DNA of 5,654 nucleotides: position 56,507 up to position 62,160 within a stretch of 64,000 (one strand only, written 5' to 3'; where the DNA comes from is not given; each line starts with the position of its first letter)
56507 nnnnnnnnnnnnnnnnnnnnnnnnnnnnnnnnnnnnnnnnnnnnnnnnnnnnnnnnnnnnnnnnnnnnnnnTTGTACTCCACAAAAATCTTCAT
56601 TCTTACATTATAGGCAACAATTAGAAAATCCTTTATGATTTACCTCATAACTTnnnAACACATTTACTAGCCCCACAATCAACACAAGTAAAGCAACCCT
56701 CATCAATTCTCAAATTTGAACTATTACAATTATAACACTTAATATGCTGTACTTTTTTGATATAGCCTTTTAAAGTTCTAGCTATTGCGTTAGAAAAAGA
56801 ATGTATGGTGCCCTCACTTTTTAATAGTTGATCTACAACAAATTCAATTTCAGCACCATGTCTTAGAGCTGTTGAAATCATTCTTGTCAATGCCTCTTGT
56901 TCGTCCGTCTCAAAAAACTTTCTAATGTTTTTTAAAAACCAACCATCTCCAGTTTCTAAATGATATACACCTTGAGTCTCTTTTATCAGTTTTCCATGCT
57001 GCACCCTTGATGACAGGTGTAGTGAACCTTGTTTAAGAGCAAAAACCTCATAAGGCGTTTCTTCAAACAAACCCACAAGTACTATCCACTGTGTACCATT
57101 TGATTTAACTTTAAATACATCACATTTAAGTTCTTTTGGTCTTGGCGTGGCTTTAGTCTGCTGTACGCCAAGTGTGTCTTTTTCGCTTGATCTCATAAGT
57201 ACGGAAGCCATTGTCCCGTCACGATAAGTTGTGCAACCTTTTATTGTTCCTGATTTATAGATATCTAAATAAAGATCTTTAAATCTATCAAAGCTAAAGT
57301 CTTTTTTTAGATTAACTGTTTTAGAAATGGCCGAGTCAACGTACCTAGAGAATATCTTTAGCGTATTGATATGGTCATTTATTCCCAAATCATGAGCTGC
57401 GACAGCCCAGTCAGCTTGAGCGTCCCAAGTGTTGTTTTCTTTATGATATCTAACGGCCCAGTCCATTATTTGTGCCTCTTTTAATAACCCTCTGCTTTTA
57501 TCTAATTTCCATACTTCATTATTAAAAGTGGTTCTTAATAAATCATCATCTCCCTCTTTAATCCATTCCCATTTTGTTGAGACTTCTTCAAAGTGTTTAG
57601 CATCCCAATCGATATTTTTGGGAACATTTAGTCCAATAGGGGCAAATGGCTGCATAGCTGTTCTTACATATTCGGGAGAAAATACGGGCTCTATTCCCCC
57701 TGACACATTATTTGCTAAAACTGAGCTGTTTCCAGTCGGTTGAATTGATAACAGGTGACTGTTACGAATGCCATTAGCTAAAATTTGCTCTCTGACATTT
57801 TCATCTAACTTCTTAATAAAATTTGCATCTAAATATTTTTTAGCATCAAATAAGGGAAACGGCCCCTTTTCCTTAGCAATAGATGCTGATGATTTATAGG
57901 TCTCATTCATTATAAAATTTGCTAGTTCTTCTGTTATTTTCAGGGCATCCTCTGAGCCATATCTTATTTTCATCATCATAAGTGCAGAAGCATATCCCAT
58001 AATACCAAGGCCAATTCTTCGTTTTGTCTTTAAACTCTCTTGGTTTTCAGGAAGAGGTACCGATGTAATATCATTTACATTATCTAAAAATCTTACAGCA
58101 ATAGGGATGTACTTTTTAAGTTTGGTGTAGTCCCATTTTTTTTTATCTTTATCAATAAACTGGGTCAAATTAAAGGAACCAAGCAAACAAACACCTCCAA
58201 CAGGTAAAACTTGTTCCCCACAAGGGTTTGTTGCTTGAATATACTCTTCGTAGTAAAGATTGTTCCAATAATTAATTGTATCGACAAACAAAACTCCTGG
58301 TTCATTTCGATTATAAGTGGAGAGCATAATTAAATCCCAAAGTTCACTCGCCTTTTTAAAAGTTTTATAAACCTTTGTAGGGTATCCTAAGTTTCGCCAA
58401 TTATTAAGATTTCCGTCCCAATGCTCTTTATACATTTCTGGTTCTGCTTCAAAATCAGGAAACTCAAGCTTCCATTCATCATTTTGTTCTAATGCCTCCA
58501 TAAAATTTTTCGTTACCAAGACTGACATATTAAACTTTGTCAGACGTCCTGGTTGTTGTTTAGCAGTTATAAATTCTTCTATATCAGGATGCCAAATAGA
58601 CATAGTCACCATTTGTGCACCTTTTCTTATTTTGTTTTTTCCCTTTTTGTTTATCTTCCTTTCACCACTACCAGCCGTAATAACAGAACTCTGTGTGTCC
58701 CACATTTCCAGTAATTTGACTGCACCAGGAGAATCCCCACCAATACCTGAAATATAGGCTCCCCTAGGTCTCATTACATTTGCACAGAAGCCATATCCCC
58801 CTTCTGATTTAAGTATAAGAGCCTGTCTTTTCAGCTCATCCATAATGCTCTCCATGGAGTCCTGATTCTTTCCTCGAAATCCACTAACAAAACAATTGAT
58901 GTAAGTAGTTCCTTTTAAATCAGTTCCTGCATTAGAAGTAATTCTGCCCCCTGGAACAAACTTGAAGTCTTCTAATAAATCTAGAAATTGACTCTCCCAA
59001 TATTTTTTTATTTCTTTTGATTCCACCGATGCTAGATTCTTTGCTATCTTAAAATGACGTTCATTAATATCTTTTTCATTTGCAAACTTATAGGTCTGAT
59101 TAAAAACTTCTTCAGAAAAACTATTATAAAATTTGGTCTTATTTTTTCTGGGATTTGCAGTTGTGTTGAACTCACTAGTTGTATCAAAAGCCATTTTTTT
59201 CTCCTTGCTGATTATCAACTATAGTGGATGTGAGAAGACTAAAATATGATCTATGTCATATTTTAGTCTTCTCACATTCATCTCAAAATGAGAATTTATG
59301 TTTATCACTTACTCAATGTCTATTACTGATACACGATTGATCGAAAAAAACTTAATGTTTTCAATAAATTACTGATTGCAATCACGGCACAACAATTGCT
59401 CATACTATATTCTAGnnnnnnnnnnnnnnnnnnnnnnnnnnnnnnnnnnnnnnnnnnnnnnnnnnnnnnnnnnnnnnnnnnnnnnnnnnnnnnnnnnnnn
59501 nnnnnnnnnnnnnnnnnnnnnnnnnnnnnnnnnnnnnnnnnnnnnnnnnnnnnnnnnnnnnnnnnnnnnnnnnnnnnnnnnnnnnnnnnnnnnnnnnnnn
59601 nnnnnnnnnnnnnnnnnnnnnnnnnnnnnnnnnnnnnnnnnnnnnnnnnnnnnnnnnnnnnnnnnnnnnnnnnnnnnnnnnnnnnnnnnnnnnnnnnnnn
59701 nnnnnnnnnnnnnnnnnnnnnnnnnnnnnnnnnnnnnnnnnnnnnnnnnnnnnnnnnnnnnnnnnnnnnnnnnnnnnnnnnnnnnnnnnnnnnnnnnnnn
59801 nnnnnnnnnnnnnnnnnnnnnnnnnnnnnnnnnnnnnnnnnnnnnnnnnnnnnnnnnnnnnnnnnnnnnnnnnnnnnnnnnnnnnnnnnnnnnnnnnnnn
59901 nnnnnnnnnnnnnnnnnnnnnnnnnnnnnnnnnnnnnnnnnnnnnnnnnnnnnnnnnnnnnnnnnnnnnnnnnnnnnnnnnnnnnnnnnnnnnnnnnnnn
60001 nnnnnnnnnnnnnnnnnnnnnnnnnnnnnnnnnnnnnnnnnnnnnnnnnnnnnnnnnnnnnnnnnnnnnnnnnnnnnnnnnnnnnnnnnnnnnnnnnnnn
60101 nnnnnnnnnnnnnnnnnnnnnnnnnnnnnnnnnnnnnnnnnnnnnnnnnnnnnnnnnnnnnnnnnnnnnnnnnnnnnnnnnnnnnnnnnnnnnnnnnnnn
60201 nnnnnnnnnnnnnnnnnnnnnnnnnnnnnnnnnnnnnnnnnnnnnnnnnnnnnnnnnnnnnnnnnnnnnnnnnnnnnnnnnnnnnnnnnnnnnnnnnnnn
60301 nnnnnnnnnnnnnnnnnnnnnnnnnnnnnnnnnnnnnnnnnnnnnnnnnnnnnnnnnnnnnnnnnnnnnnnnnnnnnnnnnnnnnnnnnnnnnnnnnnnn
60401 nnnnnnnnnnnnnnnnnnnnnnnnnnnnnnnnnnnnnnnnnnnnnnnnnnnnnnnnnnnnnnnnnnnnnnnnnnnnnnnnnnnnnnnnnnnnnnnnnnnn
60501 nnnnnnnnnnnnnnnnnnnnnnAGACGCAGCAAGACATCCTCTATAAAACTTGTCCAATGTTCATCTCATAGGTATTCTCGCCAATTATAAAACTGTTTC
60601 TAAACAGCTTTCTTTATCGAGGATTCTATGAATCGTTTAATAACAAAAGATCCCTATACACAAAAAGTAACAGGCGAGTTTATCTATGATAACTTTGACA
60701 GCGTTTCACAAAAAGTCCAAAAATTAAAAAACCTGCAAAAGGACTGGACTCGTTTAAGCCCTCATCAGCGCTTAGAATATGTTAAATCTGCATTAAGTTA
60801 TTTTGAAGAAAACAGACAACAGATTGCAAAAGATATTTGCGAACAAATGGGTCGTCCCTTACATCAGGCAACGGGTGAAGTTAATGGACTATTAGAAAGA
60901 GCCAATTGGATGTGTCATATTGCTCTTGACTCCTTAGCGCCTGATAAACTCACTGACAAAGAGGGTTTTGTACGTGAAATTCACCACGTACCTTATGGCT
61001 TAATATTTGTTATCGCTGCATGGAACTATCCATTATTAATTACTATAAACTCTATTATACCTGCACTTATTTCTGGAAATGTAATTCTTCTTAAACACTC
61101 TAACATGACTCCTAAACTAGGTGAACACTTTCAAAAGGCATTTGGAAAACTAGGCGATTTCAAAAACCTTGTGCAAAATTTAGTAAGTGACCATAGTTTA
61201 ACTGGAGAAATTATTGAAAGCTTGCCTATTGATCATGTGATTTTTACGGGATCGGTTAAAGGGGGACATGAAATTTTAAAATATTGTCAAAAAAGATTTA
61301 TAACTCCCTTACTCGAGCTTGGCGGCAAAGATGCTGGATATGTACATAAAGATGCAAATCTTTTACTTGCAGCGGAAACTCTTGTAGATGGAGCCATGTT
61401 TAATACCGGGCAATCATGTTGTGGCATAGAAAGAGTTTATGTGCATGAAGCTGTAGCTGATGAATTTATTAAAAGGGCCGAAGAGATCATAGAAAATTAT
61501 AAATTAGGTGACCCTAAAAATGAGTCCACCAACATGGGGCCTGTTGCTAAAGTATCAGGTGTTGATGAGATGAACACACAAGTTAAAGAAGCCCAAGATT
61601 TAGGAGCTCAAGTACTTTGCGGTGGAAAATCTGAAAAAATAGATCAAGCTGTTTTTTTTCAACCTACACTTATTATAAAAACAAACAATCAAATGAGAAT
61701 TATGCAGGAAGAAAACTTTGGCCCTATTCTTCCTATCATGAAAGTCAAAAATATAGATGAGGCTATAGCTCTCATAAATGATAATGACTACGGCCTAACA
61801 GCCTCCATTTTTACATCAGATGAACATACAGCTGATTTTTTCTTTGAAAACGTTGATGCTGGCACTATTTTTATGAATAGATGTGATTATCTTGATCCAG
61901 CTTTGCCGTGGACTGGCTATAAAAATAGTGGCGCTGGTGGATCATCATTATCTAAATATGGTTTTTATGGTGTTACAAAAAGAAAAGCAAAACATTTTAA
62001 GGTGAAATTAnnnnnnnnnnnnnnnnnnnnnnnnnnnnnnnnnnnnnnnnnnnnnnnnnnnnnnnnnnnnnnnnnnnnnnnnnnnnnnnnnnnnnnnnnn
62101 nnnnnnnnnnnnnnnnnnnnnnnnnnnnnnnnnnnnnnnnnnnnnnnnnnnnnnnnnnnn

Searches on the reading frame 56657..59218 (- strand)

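Call 51: search_protein_families(library=ncbifam, proteins=[window:56657-59218:-], max_evalue=1e-10)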
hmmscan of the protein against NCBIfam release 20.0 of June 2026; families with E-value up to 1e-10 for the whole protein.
window:56657-59218:- (854 aa): 21 families
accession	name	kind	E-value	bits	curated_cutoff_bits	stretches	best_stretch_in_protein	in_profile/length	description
TIGR02504.1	NrdJ_Z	equivalog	1.6e-143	479.4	399.95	1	46-672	20-603/606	adenosylcobalamin-dependent ribonucleoside-diphosphate reductase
NF006417.0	PRK08665.1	equivalog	4.9e-118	395.4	961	2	58-523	48-455/759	vitamin B12-dependent ribonucleotide reductase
NF005991.0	PRK08115.1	equivalog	5.7e-109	365.3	854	3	222-520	362-675/858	vitamin B12-dependent ribonucleotide reductase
NF005401.0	PRK06948.1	subfamily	1.9e-91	307.5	906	1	32-517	14-483/604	ribonucleotide reductase-like protein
NF005010.0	PRK06406.1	subfamily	1.4e-84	284.8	1125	1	17-522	161-607/771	vitamin B12-dependent ribonucleotide reductase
TIGR02506.1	NrdE_NrdA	equivalog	1.1e-75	255.3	341.05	1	41-657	9-606/616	ribonucleoside-diphosphate reductase subunit alpha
NF005122.0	PRK06556.1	equivalog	3.9e-51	173.8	859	1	105-472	157-505/960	vitamin B12-dependent ribonucleotide reductase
NF005544.0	PRK07207.1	equivalog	4.6e-48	163.7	965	1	58-458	327-716/965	ribonucleoside-diphosphate reductase subunit alpha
NF006577.0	PRK09102.1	equivalog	1.4e-45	155.7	620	1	14-521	8-457/604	ribonucleoside-diphosphate reductase subunit alpha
NF006207.0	PRK08332.1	equivalog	1.1e-44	152.2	2400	1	331-518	1240-1439/1684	vitamin B12-dependent ribonucleotide reductase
NF009029.0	PRK12365.1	equivalog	2e-43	148.5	1350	1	57-462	408-802/1046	ribonucleoside-diphosphate reductase subunit alpha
NF006279.0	PRK08447.1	equivalog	8.9e-43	146.7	1082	2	57-335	168-428/789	ribonucleoside-diphosphate reductase subunit alpha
NF005483.0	PRK07088.1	equivalog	1.5e-41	142.4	1214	2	343-520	495-669/764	ribonucleoside-diphosphate reductase subunit alpha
NF005101.0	PRK06539.1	equivalog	2.6e-41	141.5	988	1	77-462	197-572/822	ribonucleoside-diphosphate reductase subunit alpha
NF005736.0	PRK07562.1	equivalog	4.5e-41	140.5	1737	1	230-461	398-604/1222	vitamin B12-dependent ribonucleotide reductase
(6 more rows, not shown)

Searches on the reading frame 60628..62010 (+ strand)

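Call 51: search_protein_families(library=ncbifam, proteins=[window:60628-62010:+], max_evalue=1e-10)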
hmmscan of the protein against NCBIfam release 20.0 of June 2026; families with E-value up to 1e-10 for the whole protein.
window:60628-62010:+ (461 aa): 41 families (the best 25 are shown)
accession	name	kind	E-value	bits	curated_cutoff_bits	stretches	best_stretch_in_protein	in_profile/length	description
NF006916.0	PRK09407.1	equivalog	1.1e-79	268.4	521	1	6-437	38-473/526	succinic semialdehyde dehydrogenase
NF007497.0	PRK10090.1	equivalog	9.8e-77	258.7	500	1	8-440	28-461/480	aldehyde dehydrogenase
NF006915.0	PRK09406.1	equivalog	3.7e-76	256.8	730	1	6-447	5-446/457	NADP-dependent succinic semialdehyde dehydrogenase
NF040648.1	lactal_redase_Meth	equivalog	2.3e-75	254.4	650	1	7-453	16-458/463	lactaldehyde dehydrogenase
TIGR01804.1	BADH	equivalog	2.1e-74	250.7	668.6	1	8-438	19-453/467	betaine-aldehyde dehydrogenase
NF010000.0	PRK13473.1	subfamily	2.6e-71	240.7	615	1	7-451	22-466/475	aminobutyraldehyde dehydrogenase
NF042993.1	AlphKGSA_gudD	equivalog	6e-71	239.6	770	1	12-435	30-458/481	alpha-ketoglutaric semialdehyde dehydrogenase GucD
NF040792.1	glyc_ald_dh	equivalog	2.8e-69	234.3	760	1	7-448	21-464/488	D-glyceraldehyde dehydrogenase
NF042989.1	AldDh_AldH_Clos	equivalog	1.2e-68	232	800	1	6-450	5-450/458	aldehyde dehydrogenase AldH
NF052305.1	DioxValDhHalo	equivalog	2.5e-67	227.8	750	1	11-435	30-458/483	2,5-dioxovalerate dehydrogenase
NF009725.0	PRK13252.1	equivalog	8.8e-67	225.6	593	1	8-438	28-461/488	betaine-aldehyde dehydrogenase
NF047626.1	SulfactDhSafD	equivalog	2.7e-63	214.6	700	1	7-440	6-438/454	sulfoacetaldehyde dehydrogenase SafD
NF010575.0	PRK13968.1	equivalog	1.2e-62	212.6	855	1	6-448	11-450/462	succinate-semialdehyde dehydrogenase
NF040869.1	G3PDH_Arch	equivalog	1.5e-62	211.9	780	1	9-450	40-484/502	NADP-dependent glyceraldehyde-3-phosphate dehydrogenase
NF002852.0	PRK03137.1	subfamily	3.3e-62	210.9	648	1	11-436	60-491/514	L-glutamate gamma-semialdehyde dehydrogenase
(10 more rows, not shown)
